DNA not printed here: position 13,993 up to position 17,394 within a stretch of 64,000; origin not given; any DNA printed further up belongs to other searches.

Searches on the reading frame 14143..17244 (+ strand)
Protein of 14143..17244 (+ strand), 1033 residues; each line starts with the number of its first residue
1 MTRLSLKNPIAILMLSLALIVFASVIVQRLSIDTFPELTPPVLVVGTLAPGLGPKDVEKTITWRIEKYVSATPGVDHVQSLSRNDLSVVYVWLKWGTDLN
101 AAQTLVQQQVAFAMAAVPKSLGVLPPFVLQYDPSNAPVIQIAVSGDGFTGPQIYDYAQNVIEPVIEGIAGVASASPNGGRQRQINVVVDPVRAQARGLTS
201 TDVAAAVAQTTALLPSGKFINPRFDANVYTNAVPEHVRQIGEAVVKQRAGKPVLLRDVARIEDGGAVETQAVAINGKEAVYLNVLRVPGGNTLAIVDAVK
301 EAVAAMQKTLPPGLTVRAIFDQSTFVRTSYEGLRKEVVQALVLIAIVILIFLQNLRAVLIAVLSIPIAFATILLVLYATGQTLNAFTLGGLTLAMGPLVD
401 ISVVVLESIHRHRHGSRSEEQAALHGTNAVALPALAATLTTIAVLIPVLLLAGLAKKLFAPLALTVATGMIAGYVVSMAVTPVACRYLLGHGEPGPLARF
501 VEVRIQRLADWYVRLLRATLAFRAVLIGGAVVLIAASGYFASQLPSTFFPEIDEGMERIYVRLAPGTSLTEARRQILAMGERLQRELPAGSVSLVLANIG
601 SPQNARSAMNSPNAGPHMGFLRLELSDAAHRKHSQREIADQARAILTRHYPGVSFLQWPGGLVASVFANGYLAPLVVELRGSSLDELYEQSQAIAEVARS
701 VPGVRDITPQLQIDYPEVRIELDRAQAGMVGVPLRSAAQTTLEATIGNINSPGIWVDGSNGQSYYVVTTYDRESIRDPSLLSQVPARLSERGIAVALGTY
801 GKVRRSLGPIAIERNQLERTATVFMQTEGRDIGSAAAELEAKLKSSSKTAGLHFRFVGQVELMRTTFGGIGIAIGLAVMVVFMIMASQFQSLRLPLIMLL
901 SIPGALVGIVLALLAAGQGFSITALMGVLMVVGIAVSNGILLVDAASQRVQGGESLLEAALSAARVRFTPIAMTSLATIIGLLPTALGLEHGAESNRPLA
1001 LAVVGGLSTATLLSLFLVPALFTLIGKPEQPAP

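Call 11: search_protein_families(library=pfam, proteins=[window:14143-17244:+])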
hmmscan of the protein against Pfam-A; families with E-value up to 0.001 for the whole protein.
window:14143-17244:+ (1033 aa): 2 families
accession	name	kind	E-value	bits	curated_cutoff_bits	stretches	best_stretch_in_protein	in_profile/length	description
PF00873.25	ACR_tran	-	5.6e-208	693.5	28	1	1-1025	1-1020/1021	AcrB/AcrD/AcrF family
PF03176.21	MMPL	-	9e-05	22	20.5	0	843-1028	114-305/333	MMPL family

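Call 31: find_homologous_proteins(query=window:14143-17241:+, max_evalue=1e-100)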
Query window:14143-17241:+ (1033 aa): 1872 proteins with E <= 1e-100 among 8000 candidates; the best 120 are listed.
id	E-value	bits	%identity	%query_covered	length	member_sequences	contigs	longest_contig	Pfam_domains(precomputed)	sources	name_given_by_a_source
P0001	0.0e+0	2193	100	100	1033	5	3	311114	PF00873.26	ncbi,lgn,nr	ncbi:MAG: efflux RND transporter permease subunit [Myxococcales bacterium]|nr:efflux RND transporter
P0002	0.0e+0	1998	91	100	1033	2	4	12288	PF03176.22,PF00873.26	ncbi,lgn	-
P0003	0.0e+0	1978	90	100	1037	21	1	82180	PF00873.26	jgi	jgi:CzcA family heavy metal efflux pump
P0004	0.0e+0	1969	89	99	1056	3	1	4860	PF00873.26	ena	-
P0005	0.0e+0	1923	85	100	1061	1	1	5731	PF00873.26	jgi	jgi:CzcA family heavy metal efflux pump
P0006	0.0e+0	1915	86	100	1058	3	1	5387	PF00873.26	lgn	-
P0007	0.0e+0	1910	86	100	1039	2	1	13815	PF03176.22,PF00873.26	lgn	-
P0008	0.0e+0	1901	86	100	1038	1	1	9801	PF03176.22,PF00873.26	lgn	-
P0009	0.0e+0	1823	81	99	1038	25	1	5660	PF00873.26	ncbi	-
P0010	0.0e+0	1765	79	100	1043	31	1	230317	PF03176.22,PF00873.26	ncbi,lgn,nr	ncbi:MAG: efflux RND transporter permease subunit [Myxococcales bacterium]|nr:efflux RND transporter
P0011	0.0e+0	1758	80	99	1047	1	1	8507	PF03176.22,PF00873.26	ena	-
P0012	0.0e+0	1755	78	99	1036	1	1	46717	PF03176.22,PF00873.26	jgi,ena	-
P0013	0.0e+0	1753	80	99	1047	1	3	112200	PF00873.26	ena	-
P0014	0.0e+0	1741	79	99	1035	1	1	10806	PF03176.22,PF00873.26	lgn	-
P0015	0.0e+0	1735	78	100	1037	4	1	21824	PF03176.22,PF00873.26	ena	-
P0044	0.0e+0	1608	72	100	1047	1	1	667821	PF00873.26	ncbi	ncbi:MAG: efflux RND transporter permease subunit [Polyangiaceae bacterium]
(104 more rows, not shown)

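Call 32: find_encoding_contigs(protein=P0001, flank=10000, max_places=4)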
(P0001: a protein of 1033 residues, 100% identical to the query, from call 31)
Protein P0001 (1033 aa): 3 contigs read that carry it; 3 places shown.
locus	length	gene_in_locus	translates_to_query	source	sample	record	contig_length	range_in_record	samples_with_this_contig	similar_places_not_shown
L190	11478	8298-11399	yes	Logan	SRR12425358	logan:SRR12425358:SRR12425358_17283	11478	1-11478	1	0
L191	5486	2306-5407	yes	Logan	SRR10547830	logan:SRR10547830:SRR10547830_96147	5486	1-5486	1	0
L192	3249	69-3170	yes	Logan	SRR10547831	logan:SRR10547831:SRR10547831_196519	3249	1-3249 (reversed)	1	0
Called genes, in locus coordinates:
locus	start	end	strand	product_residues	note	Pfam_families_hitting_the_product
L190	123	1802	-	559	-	PF01266:DAO (faint), PF07992:Pyr_redox_2, PF13450:NAD_binding_8 (faint), PF13738:Pyr_redox_3 (faint), PF00070:Pyr_redox, PF02852:Pyr_redox_dim, PF00581:Rhodanese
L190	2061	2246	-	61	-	-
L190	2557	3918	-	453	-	PF00072:Response_reg, PF00158:Sigma54_activat, PF01078:Mg_chelatase (faint), PF14532:Sigma54_activ_2, PF07728:AAA_5 (weak), PF00004:AAA (weak), PF25601:AAA_lid_14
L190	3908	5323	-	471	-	PF00512:HisKA (weak), PF02518:HATPase_c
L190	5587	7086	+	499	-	PF02321:OEP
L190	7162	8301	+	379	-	PF25973:BSH_CzcB (weak), PF25954:Beta-barrel_RND_2 (weak), PF25989:YknX_C (weak)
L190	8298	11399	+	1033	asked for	PF00873:ACR_tran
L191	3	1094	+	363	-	?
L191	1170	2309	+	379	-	PF25973:BSH_CzcB (weak), PF25954:Beta-barrel_RND_2 (weak), PF25989:YknX_C (weak)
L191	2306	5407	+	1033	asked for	PF00873:ACR_tran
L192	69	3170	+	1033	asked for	PF00873:ACR_tran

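Call 33: find_encoding_contigs(protein=P0002, flank=6000, max_places=4)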
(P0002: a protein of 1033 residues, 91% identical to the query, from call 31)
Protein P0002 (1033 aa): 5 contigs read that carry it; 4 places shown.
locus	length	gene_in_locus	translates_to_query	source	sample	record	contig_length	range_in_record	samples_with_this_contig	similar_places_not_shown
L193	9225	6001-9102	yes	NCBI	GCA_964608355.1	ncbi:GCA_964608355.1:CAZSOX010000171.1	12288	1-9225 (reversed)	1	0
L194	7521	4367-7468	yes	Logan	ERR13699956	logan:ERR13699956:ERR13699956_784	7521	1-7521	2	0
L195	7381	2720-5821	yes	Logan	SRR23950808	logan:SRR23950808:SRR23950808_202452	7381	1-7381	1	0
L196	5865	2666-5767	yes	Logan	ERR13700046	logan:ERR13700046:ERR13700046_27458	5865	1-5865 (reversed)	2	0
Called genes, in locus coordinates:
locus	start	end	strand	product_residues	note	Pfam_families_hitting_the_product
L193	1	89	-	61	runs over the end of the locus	-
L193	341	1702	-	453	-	PF00072:Response_reg, PF00158:Sigma54_activat, PF14532:Sigma54_activ_2, PF07728:AAA_5 (faint), PF00004:AAA (weak), PF25601:AAA_lid_14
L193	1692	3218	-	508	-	PF00512:HisKA, PF02518:HATPase_c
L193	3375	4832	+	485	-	PF02321:OEP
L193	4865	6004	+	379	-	PF25973:BSH_CzcB, PF25954:Beta-barrel_RND_2 (weak)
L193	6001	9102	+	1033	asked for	PF00873:ACR_tran, PF03176:MMPL (faint)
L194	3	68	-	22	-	?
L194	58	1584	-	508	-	PF00512:HisKA, PF02518:HATPase_c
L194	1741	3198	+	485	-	PF02321:OEP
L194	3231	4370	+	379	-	PF25973:BSH_CzcB, PF25954:Beta-barrel_RND_2 (weak)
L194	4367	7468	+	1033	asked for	PF00873:ACR_tran, PF03176:MMPL (faint)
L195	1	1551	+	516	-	?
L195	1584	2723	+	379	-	PF25973:BSH_CzcB, PF25954:Beta-barrel_RND_2 (weak)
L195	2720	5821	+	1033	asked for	PF00873:ACR_tran, PF03176:MMPL (faint)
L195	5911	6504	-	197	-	-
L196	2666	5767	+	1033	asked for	PF00873:ACR_tran, PF03176:MMPL (faint)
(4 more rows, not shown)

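Call 34: find_encoding_contigs(protein=P0003, flank=10000, max_places=2)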
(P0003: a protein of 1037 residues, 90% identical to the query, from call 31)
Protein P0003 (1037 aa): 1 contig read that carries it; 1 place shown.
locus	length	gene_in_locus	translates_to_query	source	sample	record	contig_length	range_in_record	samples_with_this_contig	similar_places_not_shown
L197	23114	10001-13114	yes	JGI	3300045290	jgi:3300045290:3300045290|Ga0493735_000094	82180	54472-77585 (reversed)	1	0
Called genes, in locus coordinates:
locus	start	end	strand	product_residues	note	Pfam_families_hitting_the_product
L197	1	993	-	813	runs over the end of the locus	PF07627:PSCyt3, PF07624:PSD2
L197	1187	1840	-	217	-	PF00440:TetR_N, PF17918:TetR_C_15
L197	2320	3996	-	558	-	PF01266:DAO (faint), PF07992:Pyr_redox_2, PF13450:NAD_binding_8 (faint), PF13738:Pyr_redox_3 (faint), PF00070:Pyr_redox, PF02852:Pyr_redox_dim, PF00581:Rhodanese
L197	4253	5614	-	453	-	PF00072:Response_reg, PF13191:AAA_16 (faint), PF00158:Sigma54_activat, PF14532:Sigma54_activ_2, PF07728:AAA_5 (weak), PF00004:AAA (weak), PF25601:AAA_lid_14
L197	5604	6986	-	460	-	PF00512:HisKA, PF02518:HATPase_c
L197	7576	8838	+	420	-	PF02321:OEP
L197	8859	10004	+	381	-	PF25973:BSH_CzcB (weak), PF25954:Beta-barrel_RND_2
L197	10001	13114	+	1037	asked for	PF00873:ACR_tran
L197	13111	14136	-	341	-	-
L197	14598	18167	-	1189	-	-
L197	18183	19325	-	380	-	PF07396:Porin_O_P (weak)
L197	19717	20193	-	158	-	PF04456:DUF503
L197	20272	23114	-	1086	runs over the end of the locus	PF04760:IF2_N, PF00009:GTP_EFTU, PF01926:MMR_HSR1, PF22042:EF-G_D2, PF11987:IF-2, PF03144:GTP_EFTU_D2 (weak)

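Call 62: find_encoding_contigs(protein=P0010, flank=10000, max_places=1)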
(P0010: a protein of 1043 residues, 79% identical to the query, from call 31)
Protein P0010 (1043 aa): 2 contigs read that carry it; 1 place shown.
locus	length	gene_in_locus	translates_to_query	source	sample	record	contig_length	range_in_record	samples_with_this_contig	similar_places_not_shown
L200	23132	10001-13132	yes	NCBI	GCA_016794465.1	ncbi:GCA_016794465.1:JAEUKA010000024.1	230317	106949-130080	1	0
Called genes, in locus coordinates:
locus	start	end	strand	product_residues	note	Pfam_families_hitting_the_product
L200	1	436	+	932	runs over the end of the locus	PF25062:ARM_TT21_N (faint), PF07719:TPR_2 (weak), PF12895:ANAPC3 (weak), PF13414:TPR_11, PF13432:TPR_16, PF14559:TPR_19, PF13432:TPR_16 (weak), PF14559:TPR_19 (weak), +11 more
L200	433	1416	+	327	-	PF12974:Phosphonate-bd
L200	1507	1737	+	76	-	-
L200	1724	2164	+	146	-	PF13470:PIN_3 (weak), PF01850:PIN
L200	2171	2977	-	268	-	-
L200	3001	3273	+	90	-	-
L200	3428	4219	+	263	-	-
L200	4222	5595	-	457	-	PF00072:Response_reg, PF00158:Sigma54_activat, PF14532:Sigma54_activ_2, PF07728:AAA_5 (faint), PF25601:AAA_lid_14, PF02954:HTH_8 (faint)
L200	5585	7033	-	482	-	PF00512:HisKA (weak), PF02518:HATPase_c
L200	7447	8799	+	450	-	PF02321:OEP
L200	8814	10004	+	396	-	PF25973:BSH_CzcB (weak), PF25954:Beta-barrel_RND_2, PF25989:YknX_C (weak)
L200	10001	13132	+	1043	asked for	PF00873:ACR_tran, PF03176:MMPL (faint)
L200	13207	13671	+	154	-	PF05981:CreA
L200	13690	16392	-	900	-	PF00069:Pkinase, PF07714:PK_Tyr_Ser-Thr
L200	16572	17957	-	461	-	PF14344:DUF4397 (faint)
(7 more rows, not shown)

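Call 63: find_encoding_contigs(protein=P0013, flank=10000, max_places=1)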
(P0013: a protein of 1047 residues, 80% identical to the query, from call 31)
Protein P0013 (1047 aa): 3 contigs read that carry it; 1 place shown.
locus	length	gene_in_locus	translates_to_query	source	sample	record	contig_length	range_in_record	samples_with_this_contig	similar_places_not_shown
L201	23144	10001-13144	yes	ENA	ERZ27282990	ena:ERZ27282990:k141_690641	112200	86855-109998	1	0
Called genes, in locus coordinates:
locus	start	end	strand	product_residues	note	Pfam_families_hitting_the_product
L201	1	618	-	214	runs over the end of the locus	PF01728:FtsJ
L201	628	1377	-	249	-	PF00297:Ribosomal_L3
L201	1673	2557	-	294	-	PF01113:DapB_N, PF05173:DapB_C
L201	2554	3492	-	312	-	PF00701:DHDPS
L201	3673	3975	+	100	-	-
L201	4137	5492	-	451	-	PF00072:Response_reg, PF00158:Sigma54_activat, PF14532:Sigma54_activ_2, PF07728:AAA_5 (weak), PF00004:AAA (weak), PF25601:AAA_lid_14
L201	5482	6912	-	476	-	PF00512:HisKA (weak), PF13581:HATPase_c_2 (weak), PF02518:HATPase_c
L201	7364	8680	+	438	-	PF02321:OEP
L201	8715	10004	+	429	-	PF25954:Beta-barrel_RND_2 (weak), PF25989:YknX_C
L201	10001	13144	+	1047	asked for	PF00873:ACR_tran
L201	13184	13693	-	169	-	-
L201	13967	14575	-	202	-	PF01551:Peptidase_M23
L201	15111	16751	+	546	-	PF01839:FG-GAP (faint), PF13517:FG-GAP_3, PF07593:UnbV_ASPIC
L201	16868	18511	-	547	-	PF00069:Pkinase, PF01636:APH (faint), PF07714:PK_Tyr_Ser-Thr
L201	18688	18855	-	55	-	-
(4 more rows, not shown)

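Call 64: find_encoding_contigs(protein=P0044, flank=10000, max_places=1)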
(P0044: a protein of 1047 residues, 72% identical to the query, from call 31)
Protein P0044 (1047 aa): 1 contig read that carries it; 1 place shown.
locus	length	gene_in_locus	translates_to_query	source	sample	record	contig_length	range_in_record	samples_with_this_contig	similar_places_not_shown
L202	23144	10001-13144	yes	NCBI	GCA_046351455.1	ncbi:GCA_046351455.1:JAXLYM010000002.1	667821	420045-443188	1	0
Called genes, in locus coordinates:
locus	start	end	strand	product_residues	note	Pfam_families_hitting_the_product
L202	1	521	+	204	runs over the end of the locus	PF13532:2OG-FeII_Oxy_2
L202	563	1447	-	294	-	-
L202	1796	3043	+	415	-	PF07498:Rho_N, PF07497:Rho_RNA_bind, PF00006:ATP-synt_ab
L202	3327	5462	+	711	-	PF01590:GAF, PF13185:GAF_2, PF13492:GAF_3 (weak), PF01590:GAF (weak), PF13185:GAF_2 (weak), PF00512:HisKA, PF13581:HATPase_c_2 (weak), PF02518:HATPase_c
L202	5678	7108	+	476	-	PF07396:Porin_O_P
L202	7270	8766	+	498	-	PF02321:OEP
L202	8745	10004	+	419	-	PF25917:BSH_RND, PF25919:BSH_CusB (weak), PF25973:BSH_CzcB (weak), PF25954:Beta-barrel_RND_2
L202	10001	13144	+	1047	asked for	PF00873:ACR_tran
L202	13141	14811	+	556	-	PF00512:HisKA, PF13581:HATPase_c_2 (weak), PF02518:HATPase_c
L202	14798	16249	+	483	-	PF00072:Response_reg, PF00158:Sigma54_activat, PF14532:Sigma54_activ_2, PF00004:AAA (weak), PF07724:AAA_2 (weak), PF07728:AAA_5, PF25601:AAA_lid_14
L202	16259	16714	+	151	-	PF00582:Usp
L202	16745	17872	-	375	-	PF07396:Porin_O_P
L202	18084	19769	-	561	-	PF07396:Porin_O_P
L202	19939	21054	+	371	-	PF01695:IstB_IS21 (faint), PF02562:PhoH, PF13604:AAA_30 (weak), PF13245:AAA_19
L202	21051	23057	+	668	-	PF01590:GAF, PF13185:GAF_2 (weak), PF13492:GAF_3 (faint), PF01966:HD (faint), PF13487:HD_5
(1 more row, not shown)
